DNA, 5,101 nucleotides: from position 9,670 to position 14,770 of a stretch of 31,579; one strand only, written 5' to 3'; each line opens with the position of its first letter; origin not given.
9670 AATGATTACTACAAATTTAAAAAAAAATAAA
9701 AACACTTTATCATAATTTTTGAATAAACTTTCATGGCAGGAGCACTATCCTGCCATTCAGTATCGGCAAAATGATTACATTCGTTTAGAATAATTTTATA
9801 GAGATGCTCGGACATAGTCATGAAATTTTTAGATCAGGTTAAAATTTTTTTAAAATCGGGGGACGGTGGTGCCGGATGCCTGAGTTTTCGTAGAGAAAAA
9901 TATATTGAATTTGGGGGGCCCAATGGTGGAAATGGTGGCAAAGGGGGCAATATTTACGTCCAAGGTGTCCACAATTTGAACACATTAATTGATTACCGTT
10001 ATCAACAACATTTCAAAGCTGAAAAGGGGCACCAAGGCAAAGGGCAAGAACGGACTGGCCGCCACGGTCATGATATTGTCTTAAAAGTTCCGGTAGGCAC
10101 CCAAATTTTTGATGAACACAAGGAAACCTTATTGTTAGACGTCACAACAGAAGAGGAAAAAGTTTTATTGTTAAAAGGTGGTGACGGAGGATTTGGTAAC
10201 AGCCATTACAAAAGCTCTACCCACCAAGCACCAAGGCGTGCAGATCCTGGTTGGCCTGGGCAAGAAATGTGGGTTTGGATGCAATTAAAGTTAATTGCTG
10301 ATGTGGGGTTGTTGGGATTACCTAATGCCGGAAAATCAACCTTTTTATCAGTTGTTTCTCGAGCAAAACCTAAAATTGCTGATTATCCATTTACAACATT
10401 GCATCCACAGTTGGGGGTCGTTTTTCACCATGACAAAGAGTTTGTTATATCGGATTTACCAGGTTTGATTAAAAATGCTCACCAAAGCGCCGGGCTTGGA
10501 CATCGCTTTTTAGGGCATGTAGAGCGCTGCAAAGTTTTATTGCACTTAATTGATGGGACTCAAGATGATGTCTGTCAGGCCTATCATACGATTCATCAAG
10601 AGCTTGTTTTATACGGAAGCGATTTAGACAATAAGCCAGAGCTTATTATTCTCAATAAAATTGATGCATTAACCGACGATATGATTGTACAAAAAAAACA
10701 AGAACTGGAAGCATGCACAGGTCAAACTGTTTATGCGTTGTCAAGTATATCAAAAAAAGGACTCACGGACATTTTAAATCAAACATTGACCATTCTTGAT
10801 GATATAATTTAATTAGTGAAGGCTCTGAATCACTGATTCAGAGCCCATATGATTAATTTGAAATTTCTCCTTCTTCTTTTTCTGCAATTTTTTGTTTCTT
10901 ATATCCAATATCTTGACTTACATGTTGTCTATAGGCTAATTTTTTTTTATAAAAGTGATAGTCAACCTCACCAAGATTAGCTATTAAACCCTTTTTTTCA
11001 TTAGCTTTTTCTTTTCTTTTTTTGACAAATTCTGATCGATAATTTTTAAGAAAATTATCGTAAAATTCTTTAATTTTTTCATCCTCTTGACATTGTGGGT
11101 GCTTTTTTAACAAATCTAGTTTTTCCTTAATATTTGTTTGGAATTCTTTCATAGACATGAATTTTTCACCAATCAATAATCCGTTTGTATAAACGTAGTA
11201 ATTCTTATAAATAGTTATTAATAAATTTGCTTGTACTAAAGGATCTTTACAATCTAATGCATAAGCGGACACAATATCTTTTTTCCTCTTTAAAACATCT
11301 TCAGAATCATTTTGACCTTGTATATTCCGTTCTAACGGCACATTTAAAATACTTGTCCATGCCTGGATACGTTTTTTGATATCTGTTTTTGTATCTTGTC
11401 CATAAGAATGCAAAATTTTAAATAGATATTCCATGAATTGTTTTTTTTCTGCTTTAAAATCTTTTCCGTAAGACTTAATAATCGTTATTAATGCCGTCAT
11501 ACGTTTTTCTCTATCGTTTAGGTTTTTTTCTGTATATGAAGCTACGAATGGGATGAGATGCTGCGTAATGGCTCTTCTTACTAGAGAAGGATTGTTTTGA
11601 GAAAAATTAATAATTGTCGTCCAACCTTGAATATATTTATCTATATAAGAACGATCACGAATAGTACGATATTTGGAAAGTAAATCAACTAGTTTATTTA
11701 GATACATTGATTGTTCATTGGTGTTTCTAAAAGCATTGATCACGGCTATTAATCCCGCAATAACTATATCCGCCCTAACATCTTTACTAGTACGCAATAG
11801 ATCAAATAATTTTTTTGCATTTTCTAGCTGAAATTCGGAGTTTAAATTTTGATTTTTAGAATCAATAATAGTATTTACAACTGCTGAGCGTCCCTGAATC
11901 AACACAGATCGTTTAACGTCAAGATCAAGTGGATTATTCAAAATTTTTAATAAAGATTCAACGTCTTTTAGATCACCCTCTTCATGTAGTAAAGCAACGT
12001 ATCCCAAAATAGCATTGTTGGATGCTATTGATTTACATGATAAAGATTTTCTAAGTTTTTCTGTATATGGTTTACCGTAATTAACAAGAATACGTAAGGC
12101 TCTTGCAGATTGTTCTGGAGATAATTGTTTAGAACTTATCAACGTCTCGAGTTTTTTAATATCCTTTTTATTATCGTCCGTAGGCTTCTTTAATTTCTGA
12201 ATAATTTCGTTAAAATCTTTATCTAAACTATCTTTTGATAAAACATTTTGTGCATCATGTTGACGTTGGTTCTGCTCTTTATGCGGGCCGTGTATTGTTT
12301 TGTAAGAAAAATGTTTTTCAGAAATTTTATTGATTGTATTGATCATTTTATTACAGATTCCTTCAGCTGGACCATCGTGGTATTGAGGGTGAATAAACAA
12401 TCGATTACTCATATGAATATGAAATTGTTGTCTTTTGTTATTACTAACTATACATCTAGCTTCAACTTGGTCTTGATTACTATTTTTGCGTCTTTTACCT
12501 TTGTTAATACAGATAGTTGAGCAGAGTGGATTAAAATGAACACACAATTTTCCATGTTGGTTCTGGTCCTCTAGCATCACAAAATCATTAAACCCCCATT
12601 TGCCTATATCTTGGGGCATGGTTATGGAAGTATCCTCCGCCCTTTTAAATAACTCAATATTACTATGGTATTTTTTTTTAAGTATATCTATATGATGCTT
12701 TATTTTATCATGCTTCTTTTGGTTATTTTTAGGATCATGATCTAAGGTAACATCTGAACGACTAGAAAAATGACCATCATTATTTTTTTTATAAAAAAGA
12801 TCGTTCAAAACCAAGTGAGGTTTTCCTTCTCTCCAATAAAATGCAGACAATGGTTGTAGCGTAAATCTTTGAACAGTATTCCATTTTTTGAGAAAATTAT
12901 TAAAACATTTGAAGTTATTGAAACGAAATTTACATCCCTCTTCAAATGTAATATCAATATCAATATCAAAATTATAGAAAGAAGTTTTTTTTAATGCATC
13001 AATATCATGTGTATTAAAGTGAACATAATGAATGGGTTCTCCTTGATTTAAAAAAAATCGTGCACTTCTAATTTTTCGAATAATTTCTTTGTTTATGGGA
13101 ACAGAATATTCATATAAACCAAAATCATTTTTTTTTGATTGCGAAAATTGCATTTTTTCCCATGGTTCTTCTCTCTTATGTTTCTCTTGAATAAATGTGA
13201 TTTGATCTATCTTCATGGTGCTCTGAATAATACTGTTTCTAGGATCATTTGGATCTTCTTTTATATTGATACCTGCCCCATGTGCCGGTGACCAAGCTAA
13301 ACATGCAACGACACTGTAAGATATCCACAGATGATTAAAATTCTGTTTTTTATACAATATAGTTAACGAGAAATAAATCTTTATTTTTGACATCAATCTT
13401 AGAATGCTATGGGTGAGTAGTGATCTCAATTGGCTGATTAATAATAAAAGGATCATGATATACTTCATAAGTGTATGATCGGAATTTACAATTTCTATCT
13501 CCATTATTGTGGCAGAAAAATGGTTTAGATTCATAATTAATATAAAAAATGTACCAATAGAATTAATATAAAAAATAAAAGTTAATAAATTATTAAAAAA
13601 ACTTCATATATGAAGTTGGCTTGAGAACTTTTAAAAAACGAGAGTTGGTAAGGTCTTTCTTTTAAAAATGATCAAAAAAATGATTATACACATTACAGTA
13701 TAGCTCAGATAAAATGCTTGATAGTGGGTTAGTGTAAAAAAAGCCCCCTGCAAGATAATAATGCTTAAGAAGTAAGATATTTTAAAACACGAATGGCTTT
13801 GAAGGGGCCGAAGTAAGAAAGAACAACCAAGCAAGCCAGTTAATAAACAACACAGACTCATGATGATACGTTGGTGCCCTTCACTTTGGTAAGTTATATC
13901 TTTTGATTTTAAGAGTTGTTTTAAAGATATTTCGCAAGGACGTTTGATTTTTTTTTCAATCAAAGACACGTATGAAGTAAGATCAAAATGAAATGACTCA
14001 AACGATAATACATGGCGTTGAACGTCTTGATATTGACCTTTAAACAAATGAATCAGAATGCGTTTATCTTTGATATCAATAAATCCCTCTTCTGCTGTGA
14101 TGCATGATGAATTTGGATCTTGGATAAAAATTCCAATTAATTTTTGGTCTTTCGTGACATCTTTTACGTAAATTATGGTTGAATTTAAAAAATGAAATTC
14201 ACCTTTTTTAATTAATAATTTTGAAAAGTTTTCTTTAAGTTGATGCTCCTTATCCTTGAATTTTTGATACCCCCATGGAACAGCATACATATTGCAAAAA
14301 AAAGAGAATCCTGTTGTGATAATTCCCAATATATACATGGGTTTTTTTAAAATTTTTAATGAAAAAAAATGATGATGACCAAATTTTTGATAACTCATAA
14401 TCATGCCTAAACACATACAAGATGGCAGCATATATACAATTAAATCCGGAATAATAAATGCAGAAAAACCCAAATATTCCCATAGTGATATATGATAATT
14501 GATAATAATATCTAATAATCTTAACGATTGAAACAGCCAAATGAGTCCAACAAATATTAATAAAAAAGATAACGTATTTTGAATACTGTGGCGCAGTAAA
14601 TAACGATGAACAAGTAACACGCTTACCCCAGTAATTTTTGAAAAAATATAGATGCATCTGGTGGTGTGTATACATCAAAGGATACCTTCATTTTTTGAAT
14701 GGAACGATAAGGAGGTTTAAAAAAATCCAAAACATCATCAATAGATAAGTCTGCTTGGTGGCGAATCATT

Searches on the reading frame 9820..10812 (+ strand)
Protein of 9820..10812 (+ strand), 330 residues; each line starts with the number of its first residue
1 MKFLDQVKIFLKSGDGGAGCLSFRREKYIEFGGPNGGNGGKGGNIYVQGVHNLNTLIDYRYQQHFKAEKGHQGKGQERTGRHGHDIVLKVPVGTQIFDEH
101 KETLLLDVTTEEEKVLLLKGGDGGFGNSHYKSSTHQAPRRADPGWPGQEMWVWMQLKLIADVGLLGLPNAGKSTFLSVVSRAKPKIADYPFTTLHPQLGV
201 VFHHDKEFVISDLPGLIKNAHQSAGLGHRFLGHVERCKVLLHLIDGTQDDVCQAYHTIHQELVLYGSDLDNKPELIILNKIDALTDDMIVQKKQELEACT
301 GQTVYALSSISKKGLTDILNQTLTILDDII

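Call 6: search_protein_families(library=pfam, proteins=[window:9820-10812:+])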
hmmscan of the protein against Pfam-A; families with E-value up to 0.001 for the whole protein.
window:9820-10812:+ (330 aa): 4 families
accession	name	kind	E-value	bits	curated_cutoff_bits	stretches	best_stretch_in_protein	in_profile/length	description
PF01018.28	GTP1_OBG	-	5.2e-61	205.3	27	1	5-158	2-155/155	GTP1/OBG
PF01926.29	MMR_HSR1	-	1.5e-24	86.7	21.9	1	161-280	1-113/113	50S ribosome-binding GTPase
PF02421.24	FeoB_N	-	1.4e-12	47.8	27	1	162-321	3-155/156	Ferrous iron transport protein B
PF00025.27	Arf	-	0.0008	19.4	22.3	0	164-317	19-165/174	ADP-ribosylation factor family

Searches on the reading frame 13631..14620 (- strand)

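Call 6: search_protein_families(library=pfam, proteins=[window:13631-14620:-])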
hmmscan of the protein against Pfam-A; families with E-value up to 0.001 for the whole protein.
window:13631-14620:- (329 aa): 1 family
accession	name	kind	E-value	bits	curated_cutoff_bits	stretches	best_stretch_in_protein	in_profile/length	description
PF03739.19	LptF_LptG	-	6.4e-39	134.4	27.9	1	6-309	1-330/353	Lipopolysaccharide export system permease LptF/LptG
